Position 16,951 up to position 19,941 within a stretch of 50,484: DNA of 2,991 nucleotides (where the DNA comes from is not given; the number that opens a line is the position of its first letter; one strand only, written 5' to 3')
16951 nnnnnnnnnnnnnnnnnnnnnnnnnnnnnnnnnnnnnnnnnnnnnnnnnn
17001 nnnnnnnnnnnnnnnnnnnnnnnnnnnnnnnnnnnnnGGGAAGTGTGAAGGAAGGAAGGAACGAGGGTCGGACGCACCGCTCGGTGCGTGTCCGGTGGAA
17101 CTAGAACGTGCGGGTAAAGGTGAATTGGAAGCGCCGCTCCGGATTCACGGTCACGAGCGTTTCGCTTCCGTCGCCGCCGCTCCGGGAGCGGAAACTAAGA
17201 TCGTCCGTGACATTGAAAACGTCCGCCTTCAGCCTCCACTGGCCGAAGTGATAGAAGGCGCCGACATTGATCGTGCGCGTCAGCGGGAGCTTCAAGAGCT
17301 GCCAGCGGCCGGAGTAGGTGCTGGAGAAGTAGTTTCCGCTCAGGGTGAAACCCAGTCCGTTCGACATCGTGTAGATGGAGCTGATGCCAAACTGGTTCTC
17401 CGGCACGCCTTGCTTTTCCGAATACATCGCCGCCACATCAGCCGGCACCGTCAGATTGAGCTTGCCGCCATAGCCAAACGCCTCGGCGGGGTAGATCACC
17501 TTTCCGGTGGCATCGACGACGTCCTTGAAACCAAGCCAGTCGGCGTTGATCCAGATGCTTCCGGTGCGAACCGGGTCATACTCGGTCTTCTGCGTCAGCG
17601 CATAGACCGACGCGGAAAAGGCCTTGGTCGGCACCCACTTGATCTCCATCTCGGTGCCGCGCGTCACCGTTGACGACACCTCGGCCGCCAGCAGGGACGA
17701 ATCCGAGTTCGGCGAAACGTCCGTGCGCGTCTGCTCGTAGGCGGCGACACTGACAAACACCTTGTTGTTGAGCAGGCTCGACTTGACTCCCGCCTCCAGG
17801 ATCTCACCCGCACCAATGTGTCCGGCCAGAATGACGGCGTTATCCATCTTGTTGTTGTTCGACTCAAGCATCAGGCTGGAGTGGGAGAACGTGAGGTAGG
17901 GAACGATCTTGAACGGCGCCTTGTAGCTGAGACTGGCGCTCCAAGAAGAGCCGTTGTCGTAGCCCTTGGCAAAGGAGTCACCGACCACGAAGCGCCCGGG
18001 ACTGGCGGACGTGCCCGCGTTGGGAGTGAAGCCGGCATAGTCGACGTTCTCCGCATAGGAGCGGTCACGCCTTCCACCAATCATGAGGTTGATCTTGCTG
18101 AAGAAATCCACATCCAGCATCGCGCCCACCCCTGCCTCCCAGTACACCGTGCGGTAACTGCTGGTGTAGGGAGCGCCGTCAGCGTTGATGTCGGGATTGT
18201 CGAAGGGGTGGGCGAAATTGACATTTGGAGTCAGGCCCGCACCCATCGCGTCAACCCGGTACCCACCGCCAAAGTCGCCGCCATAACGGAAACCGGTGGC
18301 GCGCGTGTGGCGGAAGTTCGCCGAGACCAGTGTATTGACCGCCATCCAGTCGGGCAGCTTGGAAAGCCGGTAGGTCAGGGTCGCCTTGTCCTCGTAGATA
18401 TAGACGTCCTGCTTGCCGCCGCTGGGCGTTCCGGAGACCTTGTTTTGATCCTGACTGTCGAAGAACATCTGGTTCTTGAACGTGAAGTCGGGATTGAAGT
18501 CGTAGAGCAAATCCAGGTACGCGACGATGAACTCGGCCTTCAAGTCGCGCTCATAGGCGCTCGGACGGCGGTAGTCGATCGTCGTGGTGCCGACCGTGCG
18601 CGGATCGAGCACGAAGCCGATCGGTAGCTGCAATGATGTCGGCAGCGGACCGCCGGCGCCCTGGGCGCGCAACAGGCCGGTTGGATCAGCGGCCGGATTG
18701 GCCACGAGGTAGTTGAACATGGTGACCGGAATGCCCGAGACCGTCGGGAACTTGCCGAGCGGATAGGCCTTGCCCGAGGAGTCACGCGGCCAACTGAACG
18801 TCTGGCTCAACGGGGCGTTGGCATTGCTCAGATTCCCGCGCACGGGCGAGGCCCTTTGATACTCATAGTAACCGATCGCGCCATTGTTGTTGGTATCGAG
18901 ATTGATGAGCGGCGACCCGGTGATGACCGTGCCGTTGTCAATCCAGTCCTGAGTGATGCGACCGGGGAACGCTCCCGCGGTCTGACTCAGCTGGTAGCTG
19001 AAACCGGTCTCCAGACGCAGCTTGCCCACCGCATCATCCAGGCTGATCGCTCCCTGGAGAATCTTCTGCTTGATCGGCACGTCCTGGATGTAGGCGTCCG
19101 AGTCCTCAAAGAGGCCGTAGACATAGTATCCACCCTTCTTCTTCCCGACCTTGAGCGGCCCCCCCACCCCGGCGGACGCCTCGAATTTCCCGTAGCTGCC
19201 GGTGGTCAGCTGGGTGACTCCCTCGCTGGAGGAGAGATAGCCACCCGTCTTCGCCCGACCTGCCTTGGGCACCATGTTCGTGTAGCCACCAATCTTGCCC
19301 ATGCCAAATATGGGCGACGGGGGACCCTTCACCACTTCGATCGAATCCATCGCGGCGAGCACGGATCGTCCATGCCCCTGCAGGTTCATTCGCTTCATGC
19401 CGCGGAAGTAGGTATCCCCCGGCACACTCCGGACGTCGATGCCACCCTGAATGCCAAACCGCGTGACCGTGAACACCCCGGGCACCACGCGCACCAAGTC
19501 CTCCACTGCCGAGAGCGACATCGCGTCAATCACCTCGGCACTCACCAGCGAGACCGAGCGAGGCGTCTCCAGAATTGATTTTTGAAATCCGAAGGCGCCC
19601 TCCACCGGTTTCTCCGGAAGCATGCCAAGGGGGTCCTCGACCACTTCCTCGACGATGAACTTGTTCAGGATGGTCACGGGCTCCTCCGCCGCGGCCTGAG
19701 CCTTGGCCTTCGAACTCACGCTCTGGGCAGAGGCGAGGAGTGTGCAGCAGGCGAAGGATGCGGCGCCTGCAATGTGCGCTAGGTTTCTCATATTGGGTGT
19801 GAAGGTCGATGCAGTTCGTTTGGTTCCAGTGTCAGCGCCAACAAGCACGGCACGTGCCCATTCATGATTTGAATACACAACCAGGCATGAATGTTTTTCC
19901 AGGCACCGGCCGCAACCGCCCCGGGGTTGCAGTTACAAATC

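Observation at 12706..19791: Operon of a FhuA-like TonB-dependent receptor plus three tandem paralogs of an unplaced secreted Ser-hydrolase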

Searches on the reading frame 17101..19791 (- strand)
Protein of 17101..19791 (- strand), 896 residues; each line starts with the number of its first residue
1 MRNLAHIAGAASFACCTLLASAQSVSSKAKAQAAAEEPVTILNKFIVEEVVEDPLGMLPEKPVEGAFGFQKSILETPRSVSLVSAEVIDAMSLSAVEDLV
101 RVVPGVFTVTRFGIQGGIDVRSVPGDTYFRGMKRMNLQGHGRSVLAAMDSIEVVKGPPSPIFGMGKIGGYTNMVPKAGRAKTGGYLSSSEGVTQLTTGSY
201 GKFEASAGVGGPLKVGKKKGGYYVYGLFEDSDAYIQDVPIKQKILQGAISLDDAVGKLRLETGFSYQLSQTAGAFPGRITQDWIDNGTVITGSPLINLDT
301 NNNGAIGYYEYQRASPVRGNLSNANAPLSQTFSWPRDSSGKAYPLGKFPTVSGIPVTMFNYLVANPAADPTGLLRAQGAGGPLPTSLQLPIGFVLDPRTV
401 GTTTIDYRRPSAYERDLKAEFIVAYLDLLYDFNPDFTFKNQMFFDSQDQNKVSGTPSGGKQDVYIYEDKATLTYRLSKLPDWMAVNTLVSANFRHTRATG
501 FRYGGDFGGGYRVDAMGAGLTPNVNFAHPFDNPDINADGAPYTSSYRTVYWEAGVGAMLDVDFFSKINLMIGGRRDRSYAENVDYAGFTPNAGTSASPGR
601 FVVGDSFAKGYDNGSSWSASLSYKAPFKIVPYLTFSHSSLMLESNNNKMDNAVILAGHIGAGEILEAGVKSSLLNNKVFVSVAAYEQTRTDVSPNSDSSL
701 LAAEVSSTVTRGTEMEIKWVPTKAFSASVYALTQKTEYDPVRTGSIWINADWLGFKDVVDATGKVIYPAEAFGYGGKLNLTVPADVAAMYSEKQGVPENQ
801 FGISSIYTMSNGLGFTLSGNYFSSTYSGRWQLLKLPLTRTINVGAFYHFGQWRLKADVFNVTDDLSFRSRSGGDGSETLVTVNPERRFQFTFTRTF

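Call 3: search_protein_families(library=pfam, proteins=[window:17101-19791:-], max_evalue=1)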
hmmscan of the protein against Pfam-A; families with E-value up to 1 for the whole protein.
window:17101-19791:- (896 aa): 1 family
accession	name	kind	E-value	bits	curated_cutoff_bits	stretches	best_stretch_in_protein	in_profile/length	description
PF07715.20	Plug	-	1.5e-09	38.8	23.9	1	74-169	3-106/107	TonB-dependent Receptor Plug Domain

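Call 4: search_protein_families(library=ncbifam, proteins=[window:17101-19791:-], max_evalue=1)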
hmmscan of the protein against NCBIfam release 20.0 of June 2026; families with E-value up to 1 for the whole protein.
window:17101-19791:- (896 aa): 15 families
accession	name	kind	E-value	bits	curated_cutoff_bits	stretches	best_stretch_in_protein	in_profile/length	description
NF010650.0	PRK14049.1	equivalog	1.4e-12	46.6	904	2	12-308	15-311/729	ferrioxamine B receptor precursor protein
NF007465.0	PRK10044.1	equivalog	1.8e-10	39.7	803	2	20-177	24-188/726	ferrichrome porin FhuA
NF010038.0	PRK13513.1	equivalog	1e-08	34.2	942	1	63-251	39-238/659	ligand-gated channel protein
NF049960.1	siderphRecptFauA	equivalog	2.1e-08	33.1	900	1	17-273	19-270/727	TonB-dependent alcaligin siderophore receptor FauA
NF010010.0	PRK13483.1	equivalog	5.5e-07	28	927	1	60-214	34-200/660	ligand-gated channel protein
NF047944.1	FoxamRcptFoxA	equivalog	9.9e-05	20.8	1300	1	65-214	43-194/697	ferrioxamine B receptor FoxA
TIGR01785.1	TonB-hemin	subfamily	0.00013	20.6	316.85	1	73-173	15-126/677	TonB-dependent heme/hemoglobin receptor family protein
NF010011.0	PRK13484.1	equivalog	0.0011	17.4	1197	1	63-226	34-207/682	IreA family TonB-dependent siderophore receptor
NF010012.0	PRK13486.1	equivalog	0.0012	17.3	924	1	66-180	32-162/696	TonB-dependent receptor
TIGR01779.1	TonB-B12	equivalog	0.0016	17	599.7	1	140-206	113-184/614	TonB-dependent vitamin B12 receptor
NF007478.2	PRK10064.1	equivalog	0.0036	15.6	745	1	69-188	40-170/663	catecholate siderophore receptor CirA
NF050067.1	TonBEntbctnRecCfrA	equivalog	0.0095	14.3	1200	1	61-182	28-164/698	TonB-dependent ferric enterobactin receptor CfrA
NF010048.1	PRK13524.1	subfamily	0.0098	14.4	493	1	147-240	147-236/744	FepA family TonB-dependent siderophore receptor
NF053590.1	TonB_dep_TOL0244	equivalog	0.016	13.8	645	1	144-194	108-158/604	TOL_0244 family TonB-dependent receptor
TIGR01786.1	TonB-hemlactrns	subfamily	0.048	12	323.75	1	75-173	20-131/719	TonB-dependent hemoglobin/transferrin/lactoferrin family receptor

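Call 32: find_homologous_proteins(query=window:17101-19791:-)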
Query window:17101-19791:- (896 aa): 796 proteins with E <= 0.001 among 8000 candidates; the best 120 are listed.
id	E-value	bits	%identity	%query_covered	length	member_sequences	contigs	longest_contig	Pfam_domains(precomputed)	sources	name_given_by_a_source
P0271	0.0e+0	1914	93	100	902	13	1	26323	PF07715.21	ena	-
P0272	0.0e+0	1625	79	100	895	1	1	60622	PF07715.21,PF00593.31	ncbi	ncbi:MAG: TonB-dependent receptor [Opitutus sp.]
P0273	0.0e+0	1559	75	99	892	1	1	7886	PF07715.21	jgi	jgi:outer membrane receptor protein involved in Fe transport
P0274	0.0e+0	1532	75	100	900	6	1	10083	PF07715.21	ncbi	-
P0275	0.0e+0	1466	73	98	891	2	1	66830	PF07715.21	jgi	jgi:outer membrane receptor protein involved in Fe transport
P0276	0.0e+0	1466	72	98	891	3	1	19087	PF07715.21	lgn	-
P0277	0.0e+0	1464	72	98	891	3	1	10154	PF07715.21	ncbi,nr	ncbi:MAG: fpvA 4 [Lacunisphaera sp.]|nr:fpvA 4 [Lacunisphaera sp.]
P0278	0.0e+0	1461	72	99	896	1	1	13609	PF07715.21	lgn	-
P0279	0.0e+0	1444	72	99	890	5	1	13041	PF07715.21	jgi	jgi:outer membrane receptor protein involved in Fe transport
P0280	0.0e+0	1434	71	99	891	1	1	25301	PF07715.21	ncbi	-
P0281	0.0e+0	1433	71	98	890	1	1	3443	PF07715.21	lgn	-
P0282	0.0e+0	1431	71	99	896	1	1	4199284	PF07715.21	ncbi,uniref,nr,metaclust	ncbi:Ferripyoverdine receptor precursor [Lacunisphaera limnophila]|uniref:Ferripyoverdine receptor n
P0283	0.0e+0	1430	71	99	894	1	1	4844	PF07715.21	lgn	-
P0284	0.0e+0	1428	71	99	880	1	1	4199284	PF07715.21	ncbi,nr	ncbi:TonB-dependent receptor plug domain-containing protein [Lacunisphaera limnophila]|nr:TonB-depen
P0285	0.0e+0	1422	71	99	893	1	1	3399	PF07715.21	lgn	-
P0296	0.0e+0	1097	58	98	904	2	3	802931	PF07715.21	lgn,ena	-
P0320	0.0e+0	1058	57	95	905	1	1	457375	PF07715.21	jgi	jgi:iron complex outermembrane receptor protein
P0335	0.0e+0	1030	54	98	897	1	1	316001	PF07715.21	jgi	-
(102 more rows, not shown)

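Call 33: find_encoding_contigs(protein=P0296, flank=8000, max_places=2)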
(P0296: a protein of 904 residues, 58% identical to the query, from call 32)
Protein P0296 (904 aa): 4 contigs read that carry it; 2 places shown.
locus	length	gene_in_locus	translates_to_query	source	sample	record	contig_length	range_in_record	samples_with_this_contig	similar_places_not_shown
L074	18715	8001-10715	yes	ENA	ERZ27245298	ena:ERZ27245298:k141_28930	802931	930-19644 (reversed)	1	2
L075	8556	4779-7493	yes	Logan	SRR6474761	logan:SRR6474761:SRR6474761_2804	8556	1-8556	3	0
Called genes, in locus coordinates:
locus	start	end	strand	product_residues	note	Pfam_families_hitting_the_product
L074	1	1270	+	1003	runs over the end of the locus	PF07660:STN (weak), PF07715:Plug (weak), PF00593:TonB_dep_Rec_b-barrel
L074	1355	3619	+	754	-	PF01425:Amidase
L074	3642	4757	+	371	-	PF25919:BSH_CusB (faint), PF25917:BSH_RND, PF25973:BSH_CzcB, PF25944:Beta-barrel_RND (weak), PF25954:Beta-barrel_RND_2, PF25967:RND-MFP_C, PF25975:CzcB_C (weak), PF25989:YknX_C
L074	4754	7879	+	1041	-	PF00873:ACR_tran, PF03176:MMPL, PF02355:SecD_SecF_C (faint)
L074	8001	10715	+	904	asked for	PF07715:Plug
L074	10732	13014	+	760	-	PF01425:Amidase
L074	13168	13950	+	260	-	PF11932:DUF3450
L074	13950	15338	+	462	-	PF01618:MotA_ExbB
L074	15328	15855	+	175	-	PF01618:MotA_ExbB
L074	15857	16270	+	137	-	PF02472:ExbD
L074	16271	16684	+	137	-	PF02472:ExbD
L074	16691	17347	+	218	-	PF03544:TonB_C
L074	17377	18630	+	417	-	PF07719:TPR_2 (faint), PF13174:TPR_6 (faint), PF13424:TPR_12 (faint), PF14559:TPR_19 (faint), PF00515:TPR_1 (faint), PF13181:TPR_8 (faint), PF13374:TPR_10 (faint), PF13432:TPR_16 (weak), +1 more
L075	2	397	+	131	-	?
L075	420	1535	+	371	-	PF25919:BSH_CusB (faint), PF25917:BSH_RND, PF25973:BSH_CzcB, PF25944:Beta-barrel_RND (weak), PF25954:Beta-barrel_RND_2, PF25967:RND-MFP_C, PF25975:CzcB_C (weak), PF25989:YknX_C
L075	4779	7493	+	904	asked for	PF07715:Plug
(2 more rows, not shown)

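Call 34: find_encoding_contigs(protein=P0320, flank=8000, max_places=2)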
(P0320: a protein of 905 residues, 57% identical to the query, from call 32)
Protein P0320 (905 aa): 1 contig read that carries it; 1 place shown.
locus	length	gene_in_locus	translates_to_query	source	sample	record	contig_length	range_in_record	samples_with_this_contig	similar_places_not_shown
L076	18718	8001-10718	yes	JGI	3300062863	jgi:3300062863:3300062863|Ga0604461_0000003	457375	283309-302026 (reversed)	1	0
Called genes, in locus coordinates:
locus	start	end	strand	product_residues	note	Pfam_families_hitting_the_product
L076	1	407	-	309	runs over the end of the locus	PF03279:Lip_A_acyltrans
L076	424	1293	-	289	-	PF03279:Lip_A_acyltrans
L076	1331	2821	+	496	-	PF04413:Glycos_transf_N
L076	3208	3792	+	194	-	PF04542:Sigma70_r2, PF08281:Sigma70_r4_2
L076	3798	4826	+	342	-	PF16220:DUF4880, PF04773:FecR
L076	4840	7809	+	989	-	PF07660:STN (faint), PF07715:Plug (weak)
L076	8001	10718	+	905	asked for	PF07715:Plug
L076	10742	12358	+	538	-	PF01425:Amidase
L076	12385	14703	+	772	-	PF01425:Amidase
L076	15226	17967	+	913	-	PF07715:Plug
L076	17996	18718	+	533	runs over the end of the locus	PF01425:Amidase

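Call 35: find_encoding_contigs(protein=P0335, flank=8000, max_places=2)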
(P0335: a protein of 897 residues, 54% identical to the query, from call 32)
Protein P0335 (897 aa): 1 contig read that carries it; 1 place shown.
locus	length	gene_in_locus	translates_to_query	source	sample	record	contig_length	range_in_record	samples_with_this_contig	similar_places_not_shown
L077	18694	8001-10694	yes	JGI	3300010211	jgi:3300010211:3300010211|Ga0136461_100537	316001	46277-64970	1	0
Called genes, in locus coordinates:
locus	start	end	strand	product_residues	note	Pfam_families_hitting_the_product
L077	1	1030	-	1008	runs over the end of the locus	PF00873:ACR_tran, PF03176:MMPL, PF02355:SecD_SecF_C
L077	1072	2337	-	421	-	PF25919:BSH_CusB (faint), PF00364:Biotin_lipoyl (faint), PF25917:BSH_RND (weak), PF25973:BSH_CzcB, PF25876:HH_MFP_RND (weak), PF25954:Beta-barrel_RND_2 (weak)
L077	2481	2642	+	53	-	-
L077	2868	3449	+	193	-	PF04542:Sigma70_r2 (weak), PF08281:Sigma70_r4_2, PF04545:Sigma70_r4 (weak)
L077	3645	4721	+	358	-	PF16220:DUF4880, PF04773:FecR, PF16344:FecR_C (weak)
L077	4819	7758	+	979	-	PF07715:Plug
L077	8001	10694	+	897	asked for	PF07715:Plug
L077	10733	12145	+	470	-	-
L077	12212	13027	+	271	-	PF11932:DUF3450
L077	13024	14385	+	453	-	PF01618:MotA_ExbB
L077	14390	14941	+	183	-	PF01618:MotA_ExbB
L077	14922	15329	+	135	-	PF02472:ExbD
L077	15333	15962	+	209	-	PF03544:TonB_C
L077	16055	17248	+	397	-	PF09976:TPR_21 (faint), PF00515:TPR_1 (faint), PF07719:TPR_2 (faint), PF13424:TPR_12 (faint), PF13428:TPR_14 (faint), PF13432:TPR_16 (faint), PF14559:TPR_19 (faint)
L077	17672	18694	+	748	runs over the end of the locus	PF01425:Amidase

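Call 37: search_protein_families(library=pfam, proteins=[L077:10733-12145:+, L074:10732-13014:+, L076:10742-12358:+, L076:12385-14703:+, L074:1355-3619:+], max_evalue=0.01)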
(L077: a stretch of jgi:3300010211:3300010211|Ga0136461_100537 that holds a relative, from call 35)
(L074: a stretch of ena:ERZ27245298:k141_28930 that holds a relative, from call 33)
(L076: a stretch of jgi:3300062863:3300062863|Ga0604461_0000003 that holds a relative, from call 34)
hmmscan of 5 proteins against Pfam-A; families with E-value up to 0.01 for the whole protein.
L077:10733-12145:+ (470 aa): 1 family
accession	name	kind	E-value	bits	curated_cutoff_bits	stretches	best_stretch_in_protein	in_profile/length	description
PF01764.32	Lipase_3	-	0.006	16.9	22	0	169-244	6-81/140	Lipase (class 3)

L074:10732-13014:+ (760 aa): 1 family
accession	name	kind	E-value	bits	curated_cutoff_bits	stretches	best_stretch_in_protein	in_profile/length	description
PF01425.27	Amidase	-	5.4e-28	98.7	27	1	193-447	25-251/445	Amidase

L076:10742-12358:+ (538 aa): 1 family
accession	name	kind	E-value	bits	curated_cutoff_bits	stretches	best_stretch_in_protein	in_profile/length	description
PF01425.27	Amidase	-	4.7e-88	296.6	27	1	65-508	2-444/445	Amidase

L076:12385-14703:+ (772 aa): 1 family
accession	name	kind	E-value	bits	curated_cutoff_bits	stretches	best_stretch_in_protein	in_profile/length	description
PF01425.27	Amidase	-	3.8e-29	102.5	27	1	200-470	26-268/445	Amidase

L074:1355-3619:+ (754 aa): 1 family
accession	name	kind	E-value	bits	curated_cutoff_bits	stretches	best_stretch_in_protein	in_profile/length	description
PF01425.27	Amidase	-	1.4e-28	100.6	27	1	184-463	25-274/445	Amidase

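Call 45: find_related_loci(query=A3, collection=metagenome_contigs, flank=10000)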
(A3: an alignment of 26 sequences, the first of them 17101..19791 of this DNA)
Query A3 (896 aa) in metagenome_contigs; peptide patterns used: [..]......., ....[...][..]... (x = any residue, [..] = any of these).
352 stretches matched a pattern; 102 encode a relative of the query (tblastn E <= 1e-3); the best 80 are kept; 75 distinct loci.
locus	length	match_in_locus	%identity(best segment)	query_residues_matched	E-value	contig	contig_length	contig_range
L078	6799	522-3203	87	1-896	0e+0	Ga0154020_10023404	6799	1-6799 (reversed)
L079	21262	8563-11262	76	1-896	0e+0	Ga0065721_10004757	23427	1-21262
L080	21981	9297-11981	93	2-896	0e+0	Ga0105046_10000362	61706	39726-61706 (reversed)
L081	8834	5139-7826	69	1-896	0e+0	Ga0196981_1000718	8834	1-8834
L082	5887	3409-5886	71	37-863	0e+0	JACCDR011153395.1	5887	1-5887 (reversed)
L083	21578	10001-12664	58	15-896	0e+0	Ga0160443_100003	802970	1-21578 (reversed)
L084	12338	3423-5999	57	43-896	0e+0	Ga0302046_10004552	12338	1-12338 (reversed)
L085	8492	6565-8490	72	37-679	0e+0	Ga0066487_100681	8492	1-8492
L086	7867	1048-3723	53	10-896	0e+0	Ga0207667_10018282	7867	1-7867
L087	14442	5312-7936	54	25-896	0e+0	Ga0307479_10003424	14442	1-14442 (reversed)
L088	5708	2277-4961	54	13-896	0e+0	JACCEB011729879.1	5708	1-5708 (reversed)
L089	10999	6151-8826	53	10-896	0e+0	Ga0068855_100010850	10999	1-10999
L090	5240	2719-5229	56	66-896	0e+0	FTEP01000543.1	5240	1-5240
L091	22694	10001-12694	54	19-896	0e+0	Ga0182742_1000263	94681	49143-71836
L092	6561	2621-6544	53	28-896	0e+0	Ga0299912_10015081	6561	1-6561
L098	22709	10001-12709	52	1-896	0e+0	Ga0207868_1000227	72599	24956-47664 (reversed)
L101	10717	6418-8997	54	47-896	0e+0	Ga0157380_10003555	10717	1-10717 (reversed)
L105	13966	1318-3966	54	32-896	0e+0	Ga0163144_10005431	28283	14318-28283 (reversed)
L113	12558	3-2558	53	58-892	0e+0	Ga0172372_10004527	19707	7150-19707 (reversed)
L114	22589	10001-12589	51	35-896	0e+0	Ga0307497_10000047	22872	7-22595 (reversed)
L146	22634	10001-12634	57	17-896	0e+0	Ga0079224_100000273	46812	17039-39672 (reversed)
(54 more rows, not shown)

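Call 51: search_solved_structures(query=L076:10742-12358:+, max_evalue=1e-10)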
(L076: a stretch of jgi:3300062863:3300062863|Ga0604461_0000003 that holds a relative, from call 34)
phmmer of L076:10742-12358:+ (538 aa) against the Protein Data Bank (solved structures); distinct sequences matched with E-value up to 1e-10: 56.
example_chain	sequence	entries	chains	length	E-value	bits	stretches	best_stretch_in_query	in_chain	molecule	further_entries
5ac3_A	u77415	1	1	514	6.6e-69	236.1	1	41-525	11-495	PEPTIDE AMIDASE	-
1m21_A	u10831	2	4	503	2.6e-68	234.1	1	41-525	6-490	Peptide Amidase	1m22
5ewq_A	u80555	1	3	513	1.3e-53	185.6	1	36-525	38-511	Amidase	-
4wj3_A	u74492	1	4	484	6.6e-53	183.3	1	49-350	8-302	Glutamyl-tRNA(Gln) amidotransferase subunit A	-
2df4_A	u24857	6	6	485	7.1e-49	170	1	75-348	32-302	Glutamyl-tRNA(Gln) amidotransferase subunit A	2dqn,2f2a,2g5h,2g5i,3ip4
3al0_A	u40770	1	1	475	6.4e-47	163.5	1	109-351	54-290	Glutamyl-tRNA(Gln) amidotransferase subunit A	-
2gi3_A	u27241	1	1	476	6.4e-47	163.5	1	109-351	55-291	Glutamyl-tRNA(Gln) amidotransferase subunit A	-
3h0l_A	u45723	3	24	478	3.3e-46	161.2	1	97-518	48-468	Glutamyl-tRNA(Gln) amidotransferase subunit A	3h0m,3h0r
3kfu_E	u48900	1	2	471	4.1e-46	160.9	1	68-350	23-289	Glutamyl-tRNA(Gln) amidotransferase subunit A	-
6te4_A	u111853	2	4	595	8.7e-46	159.8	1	42-317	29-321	Tse8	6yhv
3a1k_A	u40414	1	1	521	3.2e-35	124.9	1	113-347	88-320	Amidase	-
3a1i_A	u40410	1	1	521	8.9e-35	123.4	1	113-347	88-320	Amidase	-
4cp8_A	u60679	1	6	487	2.9e-33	118.4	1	46-341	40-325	ALLOPHANATE HYDROLASE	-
9je9_A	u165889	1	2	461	2.5e-31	112.1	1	53-273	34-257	Amidase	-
6c62_A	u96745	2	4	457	6e-31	110.8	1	82-308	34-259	Biuret hydrolase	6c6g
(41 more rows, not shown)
